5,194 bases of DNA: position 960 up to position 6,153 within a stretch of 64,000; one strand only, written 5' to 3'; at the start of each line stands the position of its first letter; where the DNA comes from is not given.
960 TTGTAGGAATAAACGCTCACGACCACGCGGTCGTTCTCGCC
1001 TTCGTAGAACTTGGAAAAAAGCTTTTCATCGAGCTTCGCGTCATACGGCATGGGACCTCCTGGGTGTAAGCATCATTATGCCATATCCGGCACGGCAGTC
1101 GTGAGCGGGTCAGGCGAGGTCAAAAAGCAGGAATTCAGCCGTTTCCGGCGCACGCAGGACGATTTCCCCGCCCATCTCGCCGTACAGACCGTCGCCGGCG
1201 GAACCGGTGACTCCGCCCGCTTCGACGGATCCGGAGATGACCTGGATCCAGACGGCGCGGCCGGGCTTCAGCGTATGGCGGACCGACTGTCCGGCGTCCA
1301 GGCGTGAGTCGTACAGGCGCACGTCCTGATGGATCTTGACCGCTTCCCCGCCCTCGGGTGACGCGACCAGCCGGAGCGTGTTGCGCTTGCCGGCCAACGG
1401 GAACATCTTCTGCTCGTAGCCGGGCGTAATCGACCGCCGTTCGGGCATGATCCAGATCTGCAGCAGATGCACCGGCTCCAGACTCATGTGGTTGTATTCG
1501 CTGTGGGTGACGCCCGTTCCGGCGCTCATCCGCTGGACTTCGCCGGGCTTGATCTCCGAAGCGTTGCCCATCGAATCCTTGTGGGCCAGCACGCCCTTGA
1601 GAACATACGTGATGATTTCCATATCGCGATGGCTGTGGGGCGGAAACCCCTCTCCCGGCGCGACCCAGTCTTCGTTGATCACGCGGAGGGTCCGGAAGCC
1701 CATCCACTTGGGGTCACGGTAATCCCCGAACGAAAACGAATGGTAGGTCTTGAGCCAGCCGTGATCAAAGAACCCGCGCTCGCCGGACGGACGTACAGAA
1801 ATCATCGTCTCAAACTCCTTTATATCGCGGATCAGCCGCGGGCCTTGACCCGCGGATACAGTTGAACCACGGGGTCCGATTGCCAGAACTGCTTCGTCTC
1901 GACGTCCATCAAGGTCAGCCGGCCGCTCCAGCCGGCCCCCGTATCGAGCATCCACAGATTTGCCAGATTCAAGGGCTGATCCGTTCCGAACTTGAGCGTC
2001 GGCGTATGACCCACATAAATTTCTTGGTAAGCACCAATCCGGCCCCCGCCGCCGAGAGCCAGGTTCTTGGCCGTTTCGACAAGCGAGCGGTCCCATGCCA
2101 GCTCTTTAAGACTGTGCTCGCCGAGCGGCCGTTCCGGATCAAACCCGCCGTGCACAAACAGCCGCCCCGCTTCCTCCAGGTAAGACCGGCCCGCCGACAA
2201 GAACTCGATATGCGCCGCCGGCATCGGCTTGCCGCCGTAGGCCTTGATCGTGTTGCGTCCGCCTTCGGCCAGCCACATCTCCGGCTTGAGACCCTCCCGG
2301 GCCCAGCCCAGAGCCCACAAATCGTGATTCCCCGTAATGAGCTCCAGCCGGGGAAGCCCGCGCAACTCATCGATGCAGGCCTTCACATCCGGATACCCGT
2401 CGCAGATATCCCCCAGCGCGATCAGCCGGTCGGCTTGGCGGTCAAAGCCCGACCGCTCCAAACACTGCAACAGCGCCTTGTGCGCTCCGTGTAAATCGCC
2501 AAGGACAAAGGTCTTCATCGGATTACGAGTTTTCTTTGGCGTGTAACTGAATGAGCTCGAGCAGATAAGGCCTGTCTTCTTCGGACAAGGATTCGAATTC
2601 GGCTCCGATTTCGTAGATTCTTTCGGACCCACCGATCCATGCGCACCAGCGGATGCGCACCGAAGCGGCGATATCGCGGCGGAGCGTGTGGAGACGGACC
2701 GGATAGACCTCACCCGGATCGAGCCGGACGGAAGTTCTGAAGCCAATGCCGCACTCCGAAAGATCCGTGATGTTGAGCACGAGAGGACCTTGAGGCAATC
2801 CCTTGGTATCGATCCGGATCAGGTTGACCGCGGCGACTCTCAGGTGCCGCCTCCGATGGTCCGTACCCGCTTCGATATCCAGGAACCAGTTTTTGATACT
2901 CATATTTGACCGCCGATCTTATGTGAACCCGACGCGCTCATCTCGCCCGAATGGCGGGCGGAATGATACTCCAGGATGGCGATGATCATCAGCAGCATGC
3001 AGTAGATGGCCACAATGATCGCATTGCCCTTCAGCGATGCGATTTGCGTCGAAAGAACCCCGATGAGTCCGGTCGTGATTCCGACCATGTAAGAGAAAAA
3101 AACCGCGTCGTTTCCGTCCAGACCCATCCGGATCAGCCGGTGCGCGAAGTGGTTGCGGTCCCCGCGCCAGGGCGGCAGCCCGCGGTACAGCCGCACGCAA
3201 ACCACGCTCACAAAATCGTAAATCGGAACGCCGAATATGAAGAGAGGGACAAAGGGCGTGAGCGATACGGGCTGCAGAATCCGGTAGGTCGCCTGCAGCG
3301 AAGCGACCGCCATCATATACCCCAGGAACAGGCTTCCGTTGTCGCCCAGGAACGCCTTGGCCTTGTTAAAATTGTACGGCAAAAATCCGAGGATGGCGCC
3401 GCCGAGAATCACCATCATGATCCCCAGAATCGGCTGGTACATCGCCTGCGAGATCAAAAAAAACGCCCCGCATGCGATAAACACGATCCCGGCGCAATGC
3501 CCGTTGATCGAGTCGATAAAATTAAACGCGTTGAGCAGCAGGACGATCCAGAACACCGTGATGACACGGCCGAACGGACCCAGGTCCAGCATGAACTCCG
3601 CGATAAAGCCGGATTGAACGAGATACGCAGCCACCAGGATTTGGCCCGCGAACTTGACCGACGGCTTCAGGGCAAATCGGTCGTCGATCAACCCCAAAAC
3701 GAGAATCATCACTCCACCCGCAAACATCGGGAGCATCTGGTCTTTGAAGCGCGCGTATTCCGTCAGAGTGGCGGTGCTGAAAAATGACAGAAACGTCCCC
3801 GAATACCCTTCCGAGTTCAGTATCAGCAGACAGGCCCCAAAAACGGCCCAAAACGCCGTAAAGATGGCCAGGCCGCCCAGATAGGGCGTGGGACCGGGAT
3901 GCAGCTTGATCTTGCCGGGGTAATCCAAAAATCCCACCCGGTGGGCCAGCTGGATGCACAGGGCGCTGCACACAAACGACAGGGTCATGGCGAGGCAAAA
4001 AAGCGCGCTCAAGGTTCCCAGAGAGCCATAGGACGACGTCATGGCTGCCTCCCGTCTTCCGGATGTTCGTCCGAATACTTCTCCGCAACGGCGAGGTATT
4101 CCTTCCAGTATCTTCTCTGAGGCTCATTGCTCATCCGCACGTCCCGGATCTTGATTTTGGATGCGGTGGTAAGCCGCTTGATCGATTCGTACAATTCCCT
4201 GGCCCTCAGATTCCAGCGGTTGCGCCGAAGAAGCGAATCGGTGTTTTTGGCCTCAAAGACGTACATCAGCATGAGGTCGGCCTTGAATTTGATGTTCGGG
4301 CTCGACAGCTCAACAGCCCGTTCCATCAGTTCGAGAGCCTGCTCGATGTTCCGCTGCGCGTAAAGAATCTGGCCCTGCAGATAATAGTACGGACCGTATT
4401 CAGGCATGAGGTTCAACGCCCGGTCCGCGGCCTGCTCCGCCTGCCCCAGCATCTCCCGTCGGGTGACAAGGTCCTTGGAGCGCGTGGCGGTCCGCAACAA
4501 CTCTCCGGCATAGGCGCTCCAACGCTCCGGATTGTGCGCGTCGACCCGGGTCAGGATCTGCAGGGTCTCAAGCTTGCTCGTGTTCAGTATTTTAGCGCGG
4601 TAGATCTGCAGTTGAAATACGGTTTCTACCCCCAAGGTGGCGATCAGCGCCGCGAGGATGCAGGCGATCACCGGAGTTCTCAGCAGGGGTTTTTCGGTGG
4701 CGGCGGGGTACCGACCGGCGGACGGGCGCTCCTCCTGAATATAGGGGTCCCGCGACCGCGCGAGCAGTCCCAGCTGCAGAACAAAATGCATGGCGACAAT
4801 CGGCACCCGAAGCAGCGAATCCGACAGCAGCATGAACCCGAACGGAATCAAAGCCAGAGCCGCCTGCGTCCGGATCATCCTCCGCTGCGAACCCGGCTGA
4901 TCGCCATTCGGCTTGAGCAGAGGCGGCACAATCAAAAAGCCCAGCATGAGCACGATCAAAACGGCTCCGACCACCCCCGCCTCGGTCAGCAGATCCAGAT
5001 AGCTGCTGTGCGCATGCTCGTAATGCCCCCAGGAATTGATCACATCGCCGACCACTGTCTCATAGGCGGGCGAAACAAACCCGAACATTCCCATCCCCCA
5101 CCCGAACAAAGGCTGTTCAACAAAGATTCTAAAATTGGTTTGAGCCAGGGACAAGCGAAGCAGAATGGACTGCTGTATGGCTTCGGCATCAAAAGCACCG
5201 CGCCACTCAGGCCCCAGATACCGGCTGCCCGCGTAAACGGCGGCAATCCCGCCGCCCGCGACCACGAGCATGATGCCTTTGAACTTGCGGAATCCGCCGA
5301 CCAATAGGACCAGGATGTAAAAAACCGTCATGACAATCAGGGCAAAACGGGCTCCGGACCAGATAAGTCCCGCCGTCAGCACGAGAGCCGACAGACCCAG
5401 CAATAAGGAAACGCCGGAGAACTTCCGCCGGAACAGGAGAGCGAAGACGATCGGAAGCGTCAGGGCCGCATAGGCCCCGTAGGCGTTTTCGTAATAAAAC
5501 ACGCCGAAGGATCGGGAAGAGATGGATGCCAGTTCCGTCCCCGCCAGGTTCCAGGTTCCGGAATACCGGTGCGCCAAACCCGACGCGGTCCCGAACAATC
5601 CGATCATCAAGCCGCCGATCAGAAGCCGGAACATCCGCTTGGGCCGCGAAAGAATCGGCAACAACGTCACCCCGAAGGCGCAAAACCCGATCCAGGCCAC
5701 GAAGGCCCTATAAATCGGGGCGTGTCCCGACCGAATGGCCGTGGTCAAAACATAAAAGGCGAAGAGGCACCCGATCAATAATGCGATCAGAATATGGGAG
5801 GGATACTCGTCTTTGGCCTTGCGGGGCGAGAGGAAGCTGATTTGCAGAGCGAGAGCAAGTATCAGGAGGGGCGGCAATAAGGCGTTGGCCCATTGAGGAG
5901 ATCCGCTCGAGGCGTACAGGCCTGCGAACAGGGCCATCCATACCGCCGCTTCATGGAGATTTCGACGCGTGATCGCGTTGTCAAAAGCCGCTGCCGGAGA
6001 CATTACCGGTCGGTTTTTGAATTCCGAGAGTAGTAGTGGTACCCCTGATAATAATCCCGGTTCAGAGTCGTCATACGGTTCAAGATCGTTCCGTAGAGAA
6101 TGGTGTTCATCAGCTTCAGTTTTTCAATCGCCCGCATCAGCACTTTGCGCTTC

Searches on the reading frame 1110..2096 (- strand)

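Call 15: search_protein_families(library=pfam, proteins=[window:1110-2096:-], max_evalue=0.001)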
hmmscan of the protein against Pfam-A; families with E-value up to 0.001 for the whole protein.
window:1110-2096:- (328 aa): 3 families
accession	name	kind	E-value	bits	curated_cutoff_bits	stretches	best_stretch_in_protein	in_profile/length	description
PF02678.22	Pirin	-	4.3e-34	117.2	26.1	1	108-216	9-108/108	Pirin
PF17954.7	Pirin_C_2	-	1e-23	83.7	22.9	1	243-327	1-86/86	Quercetinase C-terminal cupin domain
PF07883.17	Cupin_2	-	2.5e-06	27.5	27.2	1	145-213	5-68/70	Cupin domain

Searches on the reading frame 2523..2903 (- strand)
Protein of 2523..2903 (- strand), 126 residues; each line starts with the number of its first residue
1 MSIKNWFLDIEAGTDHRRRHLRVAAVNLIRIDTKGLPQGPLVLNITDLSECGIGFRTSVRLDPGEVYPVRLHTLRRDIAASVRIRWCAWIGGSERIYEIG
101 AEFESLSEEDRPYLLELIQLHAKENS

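Call 15: search_protein_families(library=pfam, proteins=[window:2523-2903:-], max_evalue=0.001)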
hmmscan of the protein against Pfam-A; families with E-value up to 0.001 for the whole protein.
window:2523-2903:- (126 aa): 1 family
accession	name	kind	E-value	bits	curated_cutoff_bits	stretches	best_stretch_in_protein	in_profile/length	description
PF07238.19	PilZ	-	6.6e-08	33.3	22.5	1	17-118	2-100/102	PilZ domain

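Call 76: search_protein_families(library=ncbifam, proteins=[window:2523-2903:-], max_evalue=0.001)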
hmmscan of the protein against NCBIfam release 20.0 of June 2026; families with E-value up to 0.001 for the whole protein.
window:2523-2903:- (126 aa): 0 families

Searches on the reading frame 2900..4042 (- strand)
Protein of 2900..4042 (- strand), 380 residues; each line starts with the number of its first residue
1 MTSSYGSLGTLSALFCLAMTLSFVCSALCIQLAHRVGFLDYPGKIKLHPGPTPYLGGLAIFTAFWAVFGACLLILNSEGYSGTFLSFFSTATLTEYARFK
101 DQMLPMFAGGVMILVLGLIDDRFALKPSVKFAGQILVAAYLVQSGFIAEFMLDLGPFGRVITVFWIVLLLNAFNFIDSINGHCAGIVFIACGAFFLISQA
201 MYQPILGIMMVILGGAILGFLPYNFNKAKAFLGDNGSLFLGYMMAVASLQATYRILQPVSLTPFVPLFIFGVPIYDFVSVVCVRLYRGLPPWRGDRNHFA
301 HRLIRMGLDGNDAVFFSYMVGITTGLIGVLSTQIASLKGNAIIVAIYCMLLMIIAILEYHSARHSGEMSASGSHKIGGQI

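Call 4: search_protein_families(library=pfam, proteins=[window:2900-4042:-], max_evalue=0.1)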
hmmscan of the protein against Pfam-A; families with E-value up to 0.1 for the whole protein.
window:2900-4042:- (380 aa): 1 family
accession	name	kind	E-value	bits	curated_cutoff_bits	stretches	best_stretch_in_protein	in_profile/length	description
PF00953.26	Glycos_transf_4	-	2.4e-30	106.1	27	1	105-250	3-158/160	Glycosyl transferase family 4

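Call 48: list_cluster_members(proteins=[P0001, P0002, window:2900-4042:-, window:11296-13155:-])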
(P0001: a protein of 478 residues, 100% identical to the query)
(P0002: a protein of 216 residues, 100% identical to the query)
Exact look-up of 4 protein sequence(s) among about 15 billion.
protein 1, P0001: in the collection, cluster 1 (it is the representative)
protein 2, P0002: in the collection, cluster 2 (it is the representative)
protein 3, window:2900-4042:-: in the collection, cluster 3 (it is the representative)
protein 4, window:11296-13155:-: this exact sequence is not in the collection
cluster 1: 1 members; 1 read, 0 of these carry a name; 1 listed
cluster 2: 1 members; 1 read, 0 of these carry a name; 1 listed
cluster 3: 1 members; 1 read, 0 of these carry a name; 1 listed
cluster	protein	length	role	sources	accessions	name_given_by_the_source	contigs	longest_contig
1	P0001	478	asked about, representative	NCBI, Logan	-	-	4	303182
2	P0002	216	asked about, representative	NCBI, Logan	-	-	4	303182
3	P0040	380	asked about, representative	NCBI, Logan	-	-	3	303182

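Call 76: search_protein_families(library=ncbifam, proteins=[window:2900-4042:-], max_evalue=0.001)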
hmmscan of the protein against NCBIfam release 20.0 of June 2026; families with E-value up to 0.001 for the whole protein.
window:2900-4042:- (380 aa): 3 families
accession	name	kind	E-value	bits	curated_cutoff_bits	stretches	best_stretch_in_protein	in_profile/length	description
TIGR02380.1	ECA_wecA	exception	2.2e-34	119.2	326.05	1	99-357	64-333/346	UDP-N-acetylglucosamine--undecaprenyl-phosphate N-acetylglucosaminephosphotransferase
NF053644.1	MraY_archaea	equivalog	1.5e-14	54.1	450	1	126-261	149-285/340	pseudomurein biosynthesis MraY family phospho-N-acetylmuramoyl-pentapeptide-transferase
TIGR00445.1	mraY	equivalog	4.4e-11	42.8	192.05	1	142-255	121-249/321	phospho-N-acetylmuramoyl-pentapeptide-transferase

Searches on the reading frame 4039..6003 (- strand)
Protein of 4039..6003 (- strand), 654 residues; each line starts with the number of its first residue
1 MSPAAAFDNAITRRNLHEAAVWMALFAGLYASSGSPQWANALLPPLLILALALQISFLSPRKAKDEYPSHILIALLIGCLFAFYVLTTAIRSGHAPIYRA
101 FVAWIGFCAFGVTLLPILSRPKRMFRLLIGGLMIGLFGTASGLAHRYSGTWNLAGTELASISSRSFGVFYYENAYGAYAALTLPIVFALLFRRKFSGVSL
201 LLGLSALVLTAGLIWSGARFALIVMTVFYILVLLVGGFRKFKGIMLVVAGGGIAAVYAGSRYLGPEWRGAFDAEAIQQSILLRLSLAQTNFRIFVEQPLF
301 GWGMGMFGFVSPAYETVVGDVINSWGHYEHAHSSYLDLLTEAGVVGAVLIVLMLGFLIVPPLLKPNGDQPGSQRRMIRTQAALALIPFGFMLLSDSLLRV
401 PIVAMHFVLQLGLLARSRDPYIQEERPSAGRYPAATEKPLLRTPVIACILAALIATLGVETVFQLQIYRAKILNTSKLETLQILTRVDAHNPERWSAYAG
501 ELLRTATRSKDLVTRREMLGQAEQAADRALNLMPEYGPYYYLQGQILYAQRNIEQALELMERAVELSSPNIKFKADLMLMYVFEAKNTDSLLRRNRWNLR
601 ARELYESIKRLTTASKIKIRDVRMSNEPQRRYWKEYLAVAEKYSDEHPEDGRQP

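Call 4: search_protein_families(library=pfam, proteins=[window:4039-6003:-], max_evalue=0.1)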
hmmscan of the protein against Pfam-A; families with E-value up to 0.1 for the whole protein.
window:4039-6003:- (654 aa): 10 families
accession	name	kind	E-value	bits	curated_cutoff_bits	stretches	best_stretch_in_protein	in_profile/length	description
PF04932.20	Wzy_C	-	9.3e-12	45.4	31.7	1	205-351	2-149/149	O-Antigen ligase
PF07719.23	TPR_2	-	2.6e-06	27.6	27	1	539-567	3-31/34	Tetratricopeptide repeat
PF13181.12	TPR_8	-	0.0025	18.3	25.7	1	539-568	3-32/34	Tetratricopeptide repeat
PF08238.18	Sel1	-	0.0041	18.1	30.7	1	536-567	7-35/36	Sel1 repeat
PF13432.12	TPR_16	-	0.0042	17.9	32.7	1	521-569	15-63/65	Tetratricopeptide repeat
PF14559.12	TPR_19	-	0.022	15.5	25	1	519-564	7-52/68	Tetratricopeptide repeat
PF00515.34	TPR_1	-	0.022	15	27.8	0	540-566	4-30/34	Tetratricopeptide repeat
PF12895.13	ANAPC3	-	0.024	15.4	27.2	1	520-571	6-56/82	Anaphase-promoting complex, cyclosome, subunit 3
PF13424.12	TPR_12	-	0.052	14.2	30.1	0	516-566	16-74/77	Tetratricopeptide repeat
PF13374.12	TPR_10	-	0.055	14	27.5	0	544-566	9-31/42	Tetratricopeptide repeat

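Call 5: search_protein_families(library=ncbifam, proteins=[window:4039-6003:-], max_evalue=0.1)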
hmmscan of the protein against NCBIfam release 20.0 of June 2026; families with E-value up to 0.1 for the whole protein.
window:4039-6003:- (654 aa): 4 families
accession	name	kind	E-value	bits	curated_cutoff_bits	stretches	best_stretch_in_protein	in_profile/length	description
NF040959.1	MamA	equivalog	0.00011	21.7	200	1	503-584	105-186/204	magnetosome protein MamA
NF041522.1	TPR_sll0314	equivalog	0.00029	20.2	225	1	520-568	197-245/275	Sll0314/Alr1548 family TPR repeat-containing protein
TIGR02917.1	PEP_TPR_lipo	equivalog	0.0018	16.2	312.2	1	518-576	174-232/899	XrtA/PEP-CTERM system TPR-repeat protein PrsT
TIGR01693.1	UTase_glnD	equivalog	0.018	13.3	519.4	1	471-529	541-601/850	[protein-PII] uridylyltransferase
